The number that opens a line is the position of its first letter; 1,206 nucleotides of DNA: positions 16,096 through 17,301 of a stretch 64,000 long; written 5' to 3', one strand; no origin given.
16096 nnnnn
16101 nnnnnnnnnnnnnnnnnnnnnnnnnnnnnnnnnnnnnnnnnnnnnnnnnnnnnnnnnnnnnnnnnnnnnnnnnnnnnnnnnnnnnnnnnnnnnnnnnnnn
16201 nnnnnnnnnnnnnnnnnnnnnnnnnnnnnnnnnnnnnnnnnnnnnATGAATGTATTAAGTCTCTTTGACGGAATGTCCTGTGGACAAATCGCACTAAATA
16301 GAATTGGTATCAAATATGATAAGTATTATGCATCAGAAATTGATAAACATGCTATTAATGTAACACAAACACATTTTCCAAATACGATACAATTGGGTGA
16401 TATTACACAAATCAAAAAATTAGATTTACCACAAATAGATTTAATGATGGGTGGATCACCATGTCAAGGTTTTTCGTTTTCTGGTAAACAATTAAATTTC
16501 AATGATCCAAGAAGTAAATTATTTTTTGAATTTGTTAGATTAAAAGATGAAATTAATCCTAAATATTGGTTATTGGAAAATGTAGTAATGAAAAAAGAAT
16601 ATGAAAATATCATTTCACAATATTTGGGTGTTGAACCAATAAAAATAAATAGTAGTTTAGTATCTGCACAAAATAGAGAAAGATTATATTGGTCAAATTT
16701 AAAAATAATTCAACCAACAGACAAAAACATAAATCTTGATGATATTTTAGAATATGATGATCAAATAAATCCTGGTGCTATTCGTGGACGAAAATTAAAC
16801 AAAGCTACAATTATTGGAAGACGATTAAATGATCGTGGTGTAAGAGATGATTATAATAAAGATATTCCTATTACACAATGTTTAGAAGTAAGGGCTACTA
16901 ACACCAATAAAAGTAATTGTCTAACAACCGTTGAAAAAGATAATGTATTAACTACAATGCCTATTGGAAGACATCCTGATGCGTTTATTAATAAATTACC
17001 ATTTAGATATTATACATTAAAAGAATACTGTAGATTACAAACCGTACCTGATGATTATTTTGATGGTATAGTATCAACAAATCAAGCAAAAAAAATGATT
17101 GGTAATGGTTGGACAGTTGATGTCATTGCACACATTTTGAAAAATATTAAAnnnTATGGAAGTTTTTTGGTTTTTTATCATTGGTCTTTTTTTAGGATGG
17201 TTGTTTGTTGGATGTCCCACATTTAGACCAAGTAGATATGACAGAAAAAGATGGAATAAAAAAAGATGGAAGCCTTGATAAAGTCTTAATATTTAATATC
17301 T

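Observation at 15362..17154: Tandem duplicated C5 cytosine methyltransferases with diverged target-recognition domains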

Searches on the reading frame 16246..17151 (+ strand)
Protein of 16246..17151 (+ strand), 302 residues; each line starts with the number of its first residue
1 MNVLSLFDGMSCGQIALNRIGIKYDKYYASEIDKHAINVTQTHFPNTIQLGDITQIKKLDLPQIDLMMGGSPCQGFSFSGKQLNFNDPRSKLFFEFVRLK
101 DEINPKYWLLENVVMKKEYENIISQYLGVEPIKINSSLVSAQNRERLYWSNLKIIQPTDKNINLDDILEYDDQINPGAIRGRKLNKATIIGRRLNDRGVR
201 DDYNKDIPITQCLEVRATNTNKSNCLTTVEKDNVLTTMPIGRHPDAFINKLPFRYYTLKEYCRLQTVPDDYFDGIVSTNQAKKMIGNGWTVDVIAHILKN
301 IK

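Call 4: search_protein_families(library=pfam, proteins=[window:16246-17151:+], max_evalue=0.01)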
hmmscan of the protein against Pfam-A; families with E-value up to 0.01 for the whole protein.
window:16246-17151:+ (302 aa): 2 families
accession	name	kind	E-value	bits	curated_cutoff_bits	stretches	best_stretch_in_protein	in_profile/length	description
PF00145.23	DNA_methylase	-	8e-41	140.9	22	1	1-302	1-323/324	C-5 cytosine-specific DNA methylase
PF23571.1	GH3_M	-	0.0028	18.2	23.6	1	91-129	7-49/75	GH3 family central domain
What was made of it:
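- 16246..17154 (+): MTase B, a 302-aa C5-cytosine DNA methyltransferase with a B-type TRD. PF00145 E 8e-41, matched full length (call 4).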

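Call 11: search_protein_families(library=phrogs, proteins=[window:16246-17151:+], max_evalue=0.001)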
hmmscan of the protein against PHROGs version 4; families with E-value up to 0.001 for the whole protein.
window:16246-17151:+ (302 aa): 7 families
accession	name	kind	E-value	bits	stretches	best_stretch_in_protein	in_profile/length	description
phrog_116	-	other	6.1e-68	230.8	1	1-301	208-489/779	DNA methyltransferase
phrog_363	-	other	2.1e-29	103.7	1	1-114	54-166/327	DNA methyltransferase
phrog_17284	-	unknown function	9.5e-22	78.5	2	252-301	158-210/245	-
phrog_16427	-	other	1.6e-09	38.8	1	166-301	44-168/235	DNA methyltransferase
phrog_5999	-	other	5.9e-06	27.3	1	28-96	29-103/109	DNA methyltransferase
phrog_864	-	DNA, RNA and nucleotide metabolism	9.1e-06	25.4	1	57-114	689-746/1064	DNA primase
phrog_16528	-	other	0.00012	22.7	1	217-301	134-217/236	DNA methyltransferase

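Call 13: find_encoding_contigs(protein=window:16246-17151:+, flank=10000, max_places=6)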
Protein window:16246-17151:+ (302 aa): 1 contig read that carries it; 1 place shown.
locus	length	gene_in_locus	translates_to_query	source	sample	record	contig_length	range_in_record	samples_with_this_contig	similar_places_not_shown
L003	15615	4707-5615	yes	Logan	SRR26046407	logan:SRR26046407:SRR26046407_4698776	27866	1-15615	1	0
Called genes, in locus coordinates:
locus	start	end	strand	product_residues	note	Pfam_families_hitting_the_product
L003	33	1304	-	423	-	PF13620:CarboxypepD_reg (weak), PF13715:CarbopepD_reg_2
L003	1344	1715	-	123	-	-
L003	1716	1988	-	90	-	-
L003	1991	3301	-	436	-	-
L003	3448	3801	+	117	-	-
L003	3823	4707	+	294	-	PF00145:DNA_methylase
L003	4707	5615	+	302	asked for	PF00145:DNA_methylase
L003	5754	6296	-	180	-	-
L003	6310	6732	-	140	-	PF00293:NUDIX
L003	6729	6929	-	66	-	-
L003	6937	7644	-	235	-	PF09414:RNA_ligase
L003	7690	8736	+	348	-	PF24308:DUF7487 (weak)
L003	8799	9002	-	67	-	-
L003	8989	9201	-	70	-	-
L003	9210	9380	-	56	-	-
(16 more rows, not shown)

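Call 15: find_homologous_proteins(query=window:16246-17151:+, max_evalue=1e-10)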
Query window:16246-17151:+ (302 aa): 8000 proteins with E <= 1e-10 among 8000 candidates; the best 120 are listed.
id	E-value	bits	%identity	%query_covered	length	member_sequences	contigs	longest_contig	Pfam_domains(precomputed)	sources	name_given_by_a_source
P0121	6.5e-203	691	100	100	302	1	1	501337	PF00145.24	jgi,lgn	jgi:DNA (cytosine-5)-methyltransferase 3A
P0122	2.5e-176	603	87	100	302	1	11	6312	PF00145.24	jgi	jgi:DNA (cytosine-5)-methyltransferase 1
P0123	2.6e-176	603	87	100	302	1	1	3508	PF00145.24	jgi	jgi:DNA (cytosine-5)-methyltransferase 1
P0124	6.1e-176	602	87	100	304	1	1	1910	PF00145.24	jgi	jgi:DNA (cytosine-5)-methyltransferase 1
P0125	7.2e-176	602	87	100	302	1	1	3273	PF00145.24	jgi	jgi:DNA (cytosine-5)-methyltransferase 1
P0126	2.9e-175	600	87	100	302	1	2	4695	PF00145.24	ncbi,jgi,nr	ncbi:DNA (cytosine-5-)-methyltransferase [Candidatus Dojkabacteria bacterium]|jgi:DNA (cytosine-5)-m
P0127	7.1e-175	599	86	100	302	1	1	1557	PF00145.24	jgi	-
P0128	1.8e-173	594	86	100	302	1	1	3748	PF00145.24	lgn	-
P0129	2.5e-170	584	84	100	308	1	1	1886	PF00145.24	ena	-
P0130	3.5e-170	583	84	100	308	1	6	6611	PF00145.24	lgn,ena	-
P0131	6.1e-170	582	85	100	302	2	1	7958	PF00145.24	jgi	jgi:DNA (cytosine-5)-methyltransferase 3A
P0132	2.4e-169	581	83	99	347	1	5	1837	PF00145.24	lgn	-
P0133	6.7e-169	579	82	99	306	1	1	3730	PF00145.24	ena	-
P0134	7.7e-169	579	82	100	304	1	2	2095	PF00145.24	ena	-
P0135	9.7e-169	579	83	99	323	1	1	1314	PF00145.24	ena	-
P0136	1.5e-168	578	82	99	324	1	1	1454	PF00145.24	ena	-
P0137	1.7e-168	578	83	99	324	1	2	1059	PF00145.24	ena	-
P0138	1.8e-168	578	82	100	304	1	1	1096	PF00145.24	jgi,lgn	-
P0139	2.7e-168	577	82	100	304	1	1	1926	PF00145.24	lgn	-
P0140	2.9e-168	577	83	100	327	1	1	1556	PF00145.24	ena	-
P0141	3.7e-168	577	82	100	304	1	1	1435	PF00145.24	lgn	-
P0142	4.5e-168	576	82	100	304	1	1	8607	PF00145.24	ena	-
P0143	5.3e-168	576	82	99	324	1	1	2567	PF00145.24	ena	-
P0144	6.7e-168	576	82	99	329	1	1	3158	PF00145.24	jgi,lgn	jgi:DNA-cytosine methyltransferase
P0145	8.3e-168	575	82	100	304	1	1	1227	PF00145.24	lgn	-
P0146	1.7e-167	574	82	100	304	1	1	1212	PF00145.24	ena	-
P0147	2.0e-167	574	81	99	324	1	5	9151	PF00145.24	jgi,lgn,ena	-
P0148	5.0e-167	573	82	99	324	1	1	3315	PF00145.24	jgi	jgi:DNA (cytosine-5)-methyltransferase 3A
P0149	6.3e-167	573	82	99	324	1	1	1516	PF00145.24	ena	-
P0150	6.5e-167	573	81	99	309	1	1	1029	PF00145.24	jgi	jgi:DNA (cytosine-5)-methyltransferase 3A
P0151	7.8e-167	572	81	99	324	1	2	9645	PF00145.24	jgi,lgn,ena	-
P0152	9.3e-167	572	82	100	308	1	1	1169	PF00145.24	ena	-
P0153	1.8e-166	571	81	100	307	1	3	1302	PF00145.24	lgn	-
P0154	1.9e-166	571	82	99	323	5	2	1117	PF00145.24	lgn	-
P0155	1.9e-166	571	81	99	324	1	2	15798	PF00145.24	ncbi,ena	-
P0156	2.3e-166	571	83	99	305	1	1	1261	PF00145.24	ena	-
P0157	2.6e-166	571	82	99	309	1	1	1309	PF00145.24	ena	-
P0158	2.9e-166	570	82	99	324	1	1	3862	PF00145.24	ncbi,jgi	jgi:site-specific DNA-cytosine methylase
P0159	2.9e-166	570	82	98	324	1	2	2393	PF00145.24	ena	-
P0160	3.0e-166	570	82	99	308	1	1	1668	PF00145.24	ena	-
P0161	3.3e-166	570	81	99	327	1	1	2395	PF00145.24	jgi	-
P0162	4.2e-166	570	81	99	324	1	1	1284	PF00145.24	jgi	-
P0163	4.6e-166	570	81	99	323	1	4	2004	PF00145.24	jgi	jgi:DNA (cytosine-5)-methyltransferase 1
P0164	4.8e-166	570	81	99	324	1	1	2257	PF00145.24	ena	-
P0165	4.9e-166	570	82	99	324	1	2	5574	PF00145.24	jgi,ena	-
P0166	6.4e-166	569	82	100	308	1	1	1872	PF00145.24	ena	-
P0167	6.9e-166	569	82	99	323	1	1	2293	PF00145.24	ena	-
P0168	8.0e-166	569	82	99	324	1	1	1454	PF00145.24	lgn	-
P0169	8.4e-166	569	82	99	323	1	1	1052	PF00145.24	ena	-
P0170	9.3e-166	569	82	99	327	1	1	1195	PF00145.24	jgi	-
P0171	1.0e-165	569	82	99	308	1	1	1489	PF00145.24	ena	-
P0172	1.0e-165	569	82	99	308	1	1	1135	PF00145.24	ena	-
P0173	1.1e-165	568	81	100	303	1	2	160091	PF00145.24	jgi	jgi:DNA (cytosine-5)-methyltransferase 1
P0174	1.3e-165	568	81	99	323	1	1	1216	PF00145.24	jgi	jgi:DNA (cytosine-5)-methyltransferase 1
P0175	1.3e-165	568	81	100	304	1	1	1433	PF00145.24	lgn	-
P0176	1.4e-165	568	81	99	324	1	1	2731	PF00145.24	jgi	jgi:DNA (cytosine-5)-methyltransferase 3A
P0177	1.9e-165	568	81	100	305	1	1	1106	PF00145.24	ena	-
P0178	2.1e-165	568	81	99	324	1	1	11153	PF00145.24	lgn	-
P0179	2.3e-165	567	81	99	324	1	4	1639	PF00145.24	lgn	-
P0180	2.4e-165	567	80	99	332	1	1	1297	PF00145.24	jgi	-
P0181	2.5e-165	567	80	99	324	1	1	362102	PF00145.24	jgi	jgi:DNA (cytosine-5)-methyltransferase 3A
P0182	2.5e-165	567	81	99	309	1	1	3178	PF00145.24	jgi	-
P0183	2.9e-165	567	80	100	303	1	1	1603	PF00145.24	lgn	-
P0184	4.0e-165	567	81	99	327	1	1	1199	PF00145.24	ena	-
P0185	4.8e-165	566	81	99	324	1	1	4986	PF00145.24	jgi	jgi:DNA (cytosine-5)-methyltransferase 3A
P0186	4.9e-165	566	82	100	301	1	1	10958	PF00145.24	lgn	-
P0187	6.4e-165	566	82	99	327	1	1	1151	PF00145.24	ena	-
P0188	6.9e-165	566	80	99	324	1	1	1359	PF00145.24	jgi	-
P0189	7.2e-165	566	81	99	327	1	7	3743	PF00145.24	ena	-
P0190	7.5e-165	566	81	100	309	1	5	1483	PF00145.24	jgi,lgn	jgi:DNA (cytosine-5)-methyltransferase 1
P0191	8.0e-165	566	81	99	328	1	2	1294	PF00145.24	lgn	-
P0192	1.0e-164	565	81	100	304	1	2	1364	PF00145.24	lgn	-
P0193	1.1e-164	565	81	100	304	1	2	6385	PF00145.24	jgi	jgi:DNA (cytosine-5)-methyltransferase 3A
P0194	1.2e-164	565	82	99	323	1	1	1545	PF00145.24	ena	-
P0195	1.3e-164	565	81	99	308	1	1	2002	PF00145.24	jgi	jgi:DNA (cytosine-5)-methyltransferase 3A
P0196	1.4e-164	565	82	100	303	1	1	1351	PF00145.24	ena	-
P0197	1.6e-164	565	82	99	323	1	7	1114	PF00145.24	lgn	-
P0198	1.9e-164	564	81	99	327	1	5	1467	PF00145.24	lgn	-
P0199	2.7e-164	564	81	99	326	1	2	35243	PF00145.24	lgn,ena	-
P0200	2.9e-164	564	81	99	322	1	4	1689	PF00145.24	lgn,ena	-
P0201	2.9e-164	564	81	99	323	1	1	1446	PF00145.24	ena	-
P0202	2.9e-164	564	80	100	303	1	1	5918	PF00145.24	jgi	jgi:DNA (cytosine-5)-methyltransferase 1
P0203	3.2e-164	564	80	100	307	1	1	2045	PF00145.24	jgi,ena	-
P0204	3.5e-164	564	80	99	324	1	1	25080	PF00145.24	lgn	-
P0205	6.2e-164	563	81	99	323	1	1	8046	PF00145.24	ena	-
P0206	6.8e-164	563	81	100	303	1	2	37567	PF00145.24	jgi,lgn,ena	jgi:DNA (cytosine-5)-methyltransferase 3A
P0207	8.5e-164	562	81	99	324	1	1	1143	PF00145.24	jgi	-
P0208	9.3e-164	562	80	99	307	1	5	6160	PF00145.24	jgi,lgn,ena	-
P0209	1.5e-163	562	82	100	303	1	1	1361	PF00145.24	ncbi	-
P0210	1.5e-163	561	81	100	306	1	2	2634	PF00145.24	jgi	jgi:site-specific DNA-cytosine methylase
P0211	2.2e-163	561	80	100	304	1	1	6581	PF00145.24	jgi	-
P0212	2.3e-163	561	81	98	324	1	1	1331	PF00145.24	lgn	-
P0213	2.3e-163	561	80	100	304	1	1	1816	PF00145.24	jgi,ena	jgi:DNA (cytosine-5)-methyltransferase 3A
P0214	5.3e-163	560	80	100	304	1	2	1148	PF00145.24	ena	-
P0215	6.2e-163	559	80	100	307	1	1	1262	PF00145.24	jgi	jgi:DNA (cytosine-5)-methyltransferase 1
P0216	6.4e-163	559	80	98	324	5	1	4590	PF00145.24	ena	-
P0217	6.8e-163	559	81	100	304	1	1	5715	PF00145.24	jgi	jgi:DNA (cytosine-5)-methyltransferase 3A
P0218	8.1e-163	559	79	100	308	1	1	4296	PF00145.24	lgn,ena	-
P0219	9.6e-163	559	80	100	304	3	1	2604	PF00145.24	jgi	jgi:DNA (cytosine-5)-methyltransferase 3A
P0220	1.8e-162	558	80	99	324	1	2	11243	PF00145.24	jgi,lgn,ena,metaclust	metaclust:\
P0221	2.7e-162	557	80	99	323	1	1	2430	PF00145.24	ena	-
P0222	2.7e-162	557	80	99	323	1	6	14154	PF00145.24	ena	-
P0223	4.3e-162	557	80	99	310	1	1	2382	PF00145.24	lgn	-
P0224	4.5e-162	557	79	100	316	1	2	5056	PF00145.24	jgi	jgi:site-specific DNA-cytosine methylase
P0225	5.0e-162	556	80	100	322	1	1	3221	PF00145.24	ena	-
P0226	8.7e-162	556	79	100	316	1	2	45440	PF00145.24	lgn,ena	-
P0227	1.2e-161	555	80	100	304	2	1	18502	PF00145.24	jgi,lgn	-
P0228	1.6e-161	555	79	100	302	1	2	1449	PF00145.24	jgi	jgi:DNA (cytosine-5)-methyltransferase 3A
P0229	2.2e-161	554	79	100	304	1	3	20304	PF00145.24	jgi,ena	jgi:DNA-cytosine methyltransferase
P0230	4.0e-161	554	78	100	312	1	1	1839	PF00145.24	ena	-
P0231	5.2e-161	553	80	99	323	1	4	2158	PF00145.24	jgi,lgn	jgi:DNA (cytosine-5)-methyltransferase 3A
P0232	6.0e-161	553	80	100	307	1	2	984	PF00145.24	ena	-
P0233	6.7e-161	553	79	99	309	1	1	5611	PF00145.24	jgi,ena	-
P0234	8.9e-161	552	79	100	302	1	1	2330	PF00145.24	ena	-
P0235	9.3e-161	552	78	100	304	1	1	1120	PF00145.24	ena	-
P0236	1.8e-160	551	80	100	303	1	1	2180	PF00145.24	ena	-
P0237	2.0e-160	551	78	100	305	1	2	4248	PF00145.24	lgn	-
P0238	2.6e-160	551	80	100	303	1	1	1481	PF00145.24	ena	-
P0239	3.1e-160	551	81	100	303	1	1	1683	PF00145.24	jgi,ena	-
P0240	3.3e-160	551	79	100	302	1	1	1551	PF00145.24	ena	-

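Call 18: search_solved_structures(query=window:16246-17151:+, max_evalue=0.001, show_alignments=2)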
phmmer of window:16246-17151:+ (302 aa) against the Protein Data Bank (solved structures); distinct sequences matched with E-value up to 0.001: 63 (the best 60 are shown).
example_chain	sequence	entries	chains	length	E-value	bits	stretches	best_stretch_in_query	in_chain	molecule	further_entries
8te4_A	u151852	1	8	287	2e-24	89.8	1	2-195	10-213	DNA (cytosine-5)-methyltransferase 3A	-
6w89_A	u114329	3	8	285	3.6e-24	89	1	2-195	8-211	DNA (cytosine-5)-methyltransferase 3A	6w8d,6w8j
5yx2_A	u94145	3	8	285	3.7e-24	89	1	2-195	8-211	DNA (cytosine-5)-methyltransferase 3A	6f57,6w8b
8tdr_A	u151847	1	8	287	3.8e-24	89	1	2-195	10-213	DNA (cytosine-5)-methyltransferase 3A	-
6kdt_A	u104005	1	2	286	3.9e-24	88.9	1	2-172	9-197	DNA (cytosine-5)-methyltransferase 3B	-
6u91_A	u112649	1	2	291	4.2e-24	88.8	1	2-172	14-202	DNA (cytosine-5)-methyltransferase 3B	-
2qrv_A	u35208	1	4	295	4.3e-24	88.8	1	2-195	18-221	DNA (cytosine-5)-methyltransferase 3A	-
8te1_A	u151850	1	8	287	4.3e-24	88.8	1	2-195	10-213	DNA (cytosine-5)-methyltransferase 3A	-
7v0e_A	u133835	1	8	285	4.5e-24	88.7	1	2-171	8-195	DNA (cytosine-5)-methyltransferase 3B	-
6kda_A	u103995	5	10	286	4.5e-24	88.7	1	2-171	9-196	DNA (cytosine-5)-methyltransferase 3B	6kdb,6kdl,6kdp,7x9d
6u8p_A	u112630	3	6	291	4.9e-24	88.6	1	2-171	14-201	DNA (cytosine-5)-methyltransferase 3B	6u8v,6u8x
8xee_A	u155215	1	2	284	5.2e-24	88.5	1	2-171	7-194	DNA (cytosine-5)-methyltransferase 3B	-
6u90_A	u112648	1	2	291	5.5e-24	88.4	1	2-171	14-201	DNA (cytosine-5)-methyltransferase 3B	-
6u8w_A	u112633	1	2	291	5.7e-24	88.4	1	2-171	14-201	DNA (cytosine-5)-methyltransferase 3B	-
8te3_A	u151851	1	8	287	5.7e-24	88.4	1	2-195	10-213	DNA (cytosine-5)-methyltransferase 3A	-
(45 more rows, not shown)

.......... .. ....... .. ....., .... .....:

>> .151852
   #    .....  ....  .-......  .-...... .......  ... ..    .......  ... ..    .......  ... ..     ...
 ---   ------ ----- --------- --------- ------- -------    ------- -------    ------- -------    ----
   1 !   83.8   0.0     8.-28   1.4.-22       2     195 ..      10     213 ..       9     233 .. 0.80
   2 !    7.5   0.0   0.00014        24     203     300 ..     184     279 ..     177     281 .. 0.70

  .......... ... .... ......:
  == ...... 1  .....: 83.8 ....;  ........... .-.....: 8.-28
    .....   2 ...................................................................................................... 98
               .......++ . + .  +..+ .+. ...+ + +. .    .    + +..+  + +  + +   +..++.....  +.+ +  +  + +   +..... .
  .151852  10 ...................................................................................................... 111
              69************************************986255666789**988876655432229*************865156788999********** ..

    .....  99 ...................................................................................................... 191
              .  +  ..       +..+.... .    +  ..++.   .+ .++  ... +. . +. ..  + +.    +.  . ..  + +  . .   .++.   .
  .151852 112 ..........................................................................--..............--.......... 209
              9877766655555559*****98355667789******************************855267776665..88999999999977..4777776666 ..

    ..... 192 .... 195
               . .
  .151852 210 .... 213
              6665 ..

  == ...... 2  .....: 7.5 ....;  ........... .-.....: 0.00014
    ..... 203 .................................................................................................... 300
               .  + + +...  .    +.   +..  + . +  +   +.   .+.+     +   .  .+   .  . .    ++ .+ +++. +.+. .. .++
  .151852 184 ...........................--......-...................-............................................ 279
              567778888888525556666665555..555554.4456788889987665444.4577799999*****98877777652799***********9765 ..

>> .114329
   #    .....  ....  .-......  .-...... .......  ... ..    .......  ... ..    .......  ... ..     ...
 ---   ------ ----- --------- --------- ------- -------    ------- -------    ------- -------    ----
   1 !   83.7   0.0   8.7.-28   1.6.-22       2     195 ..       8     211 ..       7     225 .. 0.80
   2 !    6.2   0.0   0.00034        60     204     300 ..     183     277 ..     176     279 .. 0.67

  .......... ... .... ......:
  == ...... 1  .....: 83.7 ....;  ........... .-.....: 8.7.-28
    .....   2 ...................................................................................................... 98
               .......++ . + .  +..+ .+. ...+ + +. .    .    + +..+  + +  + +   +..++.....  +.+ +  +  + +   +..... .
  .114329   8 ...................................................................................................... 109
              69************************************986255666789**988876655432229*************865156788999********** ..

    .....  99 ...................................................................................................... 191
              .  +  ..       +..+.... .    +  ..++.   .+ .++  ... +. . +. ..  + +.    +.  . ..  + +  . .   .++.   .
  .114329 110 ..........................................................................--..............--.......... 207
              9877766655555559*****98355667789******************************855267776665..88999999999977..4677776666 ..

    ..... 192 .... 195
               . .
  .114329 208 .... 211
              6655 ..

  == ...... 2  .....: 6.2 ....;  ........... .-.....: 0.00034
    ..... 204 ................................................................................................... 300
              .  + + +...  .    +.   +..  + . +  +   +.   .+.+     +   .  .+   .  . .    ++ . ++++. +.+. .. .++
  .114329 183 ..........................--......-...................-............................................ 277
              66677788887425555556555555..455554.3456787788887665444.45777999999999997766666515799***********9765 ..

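Call 29: find_encoding_contigs(protein=P0181, flank=10000, max_places=2)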
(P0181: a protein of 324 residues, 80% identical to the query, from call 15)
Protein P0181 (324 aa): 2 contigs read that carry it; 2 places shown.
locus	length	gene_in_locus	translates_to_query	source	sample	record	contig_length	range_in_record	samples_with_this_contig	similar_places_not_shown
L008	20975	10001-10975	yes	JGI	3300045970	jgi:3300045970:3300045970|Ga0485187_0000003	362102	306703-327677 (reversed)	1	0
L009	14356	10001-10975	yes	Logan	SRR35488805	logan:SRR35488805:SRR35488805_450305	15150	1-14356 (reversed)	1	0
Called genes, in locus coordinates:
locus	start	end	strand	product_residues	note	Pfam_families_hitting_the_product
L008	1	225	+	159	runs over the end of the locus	PF15891:Nuc_deoxyri_tr2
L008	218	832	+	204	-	-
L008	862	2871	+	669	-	-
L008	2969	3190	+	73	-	-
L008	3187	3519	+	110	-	-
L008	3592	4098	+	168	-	-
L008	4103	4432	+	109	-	-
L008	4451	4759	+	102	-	-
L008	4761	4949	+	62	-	-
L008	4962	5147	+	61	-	-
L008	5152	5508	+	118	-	-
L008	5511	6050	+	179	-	-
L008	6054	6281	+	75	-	-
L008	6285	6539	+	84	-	-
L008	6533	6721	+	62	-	-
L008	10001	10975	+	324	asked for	PF00145:DNA_methylase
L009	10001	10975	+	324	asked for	PF00145:DNA_methylase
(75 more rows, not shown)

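Call 30: find_encoding_contigs(protein=P0173, flank=10000, max_places=2)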
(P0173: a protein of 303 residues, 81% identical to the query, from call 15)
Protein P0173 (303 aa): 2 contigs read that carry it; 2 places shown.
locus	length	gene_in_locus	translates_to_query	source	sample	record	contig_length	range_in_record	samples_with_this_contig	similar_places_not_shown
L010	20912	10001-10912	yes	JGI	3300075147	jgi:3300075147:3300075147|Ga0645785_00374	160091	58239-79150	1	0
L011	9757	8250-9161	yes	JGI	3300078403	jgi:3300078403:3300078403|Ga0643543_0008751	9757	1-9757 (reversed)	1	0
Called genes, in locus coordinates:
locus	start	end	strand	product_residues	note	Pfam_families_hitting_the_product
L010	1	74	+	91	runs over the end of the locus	-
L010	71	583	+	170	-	-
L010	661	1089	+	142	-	PF00011:HSP20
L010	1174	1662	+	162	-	-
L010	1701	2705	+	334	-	PF18760:ART-PolyVal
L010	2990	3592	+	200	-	-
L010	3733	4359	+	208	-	PF18760:ART-PolyVal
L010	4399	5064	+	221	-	-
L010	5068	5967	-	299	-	PF01471:PG_binding_1, PF01510:Amidase_2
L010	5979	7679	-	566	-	-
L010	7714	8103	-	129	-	-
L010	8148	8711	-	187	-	-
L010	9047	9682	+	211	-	PF17338:GP88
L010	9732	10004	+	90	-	-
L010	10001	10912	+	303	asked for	PF00145:DNA_methylase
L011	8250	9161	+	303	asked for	PF00145:DNA_methylase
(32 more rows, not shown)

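Call 55: search_protein_families(library=padloc, proteins=[window:16246-17151:+], max_evalue=0.01)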
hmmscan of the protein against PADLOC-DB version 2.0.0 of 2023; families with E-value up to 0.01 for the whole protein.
window:16246-17151:+ (302 aa): 58 families (the best 25 are shown)
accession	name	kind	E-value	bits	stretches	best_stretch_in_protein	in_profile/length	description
PDLC03272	MTase_II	-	8.9e-44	148.2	2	2-113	76-185/407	Type II methyltransferase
PDLC03378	MTase_II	-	5e-31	106.3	2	1-114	3-118/344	Type II methyltransferase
PDLC03734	oMTase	-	3.2e-28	96.9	1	2-114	5-119/444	orphan methyltransferase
PDLC00027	DruM2|DruM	-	1.8e-25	88.1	1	1-119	12-129/361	DNA cytosine methylase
PDLC03724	oMTase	-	4.3e-25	86.1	1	2-172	606-794/883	orphan methyltransferase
PDLC03727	oMTase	-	1.6e-24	84.3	1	2-195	635-838/912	orphan methyltransferase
PDLC00033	DruM2|DruM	-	3.3e-24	83.9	2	3-114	24-142/368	DNA cytosine methylase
PDLC03234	MTase_II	-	1.4e-23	81.7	1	24-114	26-123/375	Type II methyltransferase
PDLC00026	DruM2|DruM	-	4e-23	80.5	1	2-114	6-118/336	DNA cytosine methylase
PDLC03217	MTase_II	-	1e-21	75.1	1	2-114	23-135/703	Type II methyltransferase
PDLC00031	DruM2|DruM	-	9.6e-21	72.3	1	2-114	13-122/361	DNA cytosine methylase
PDLC03326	MTase_II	-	1.2e-20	72.1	1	24-113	26-123/412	Type II methyltransferase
PDLC03307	MTase_II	-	4.9e-20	70.1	1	1-121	1-121/382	Type II methyltransferase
PDLC03731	oMTase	-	6.2e-17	59.7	1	2-113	15-124/326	orphan methyltransferase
PDLC02650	DrmMII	-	7.4e-17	59.4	1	30-113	41-133/435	DrmMII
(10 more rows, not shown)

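Call 56: search_protein_families(library=ncbifam, proteins=[window:16246-17151:+], max_evalue=0.01)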
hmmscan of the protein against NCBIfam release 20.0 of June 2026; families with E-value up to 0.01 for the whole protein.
window:16246-17151:+ (302 aa): 2 families
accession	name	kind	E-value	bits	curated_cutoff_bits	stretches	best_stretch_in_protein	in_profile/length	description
TIGR00675.1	dcm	superfamily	1.9e-40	139.5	100.65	1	3-301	1-329/329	DNA (cytosine-5-)-methyltransferase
NF007772.0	PRK10458.1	subfamily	0.0007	18.3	710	1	39-117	146-232/472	DNA cytosine methylase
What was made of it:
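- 16246..17154 (+): TIGR00675 scores 139.5 bits (call 56).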
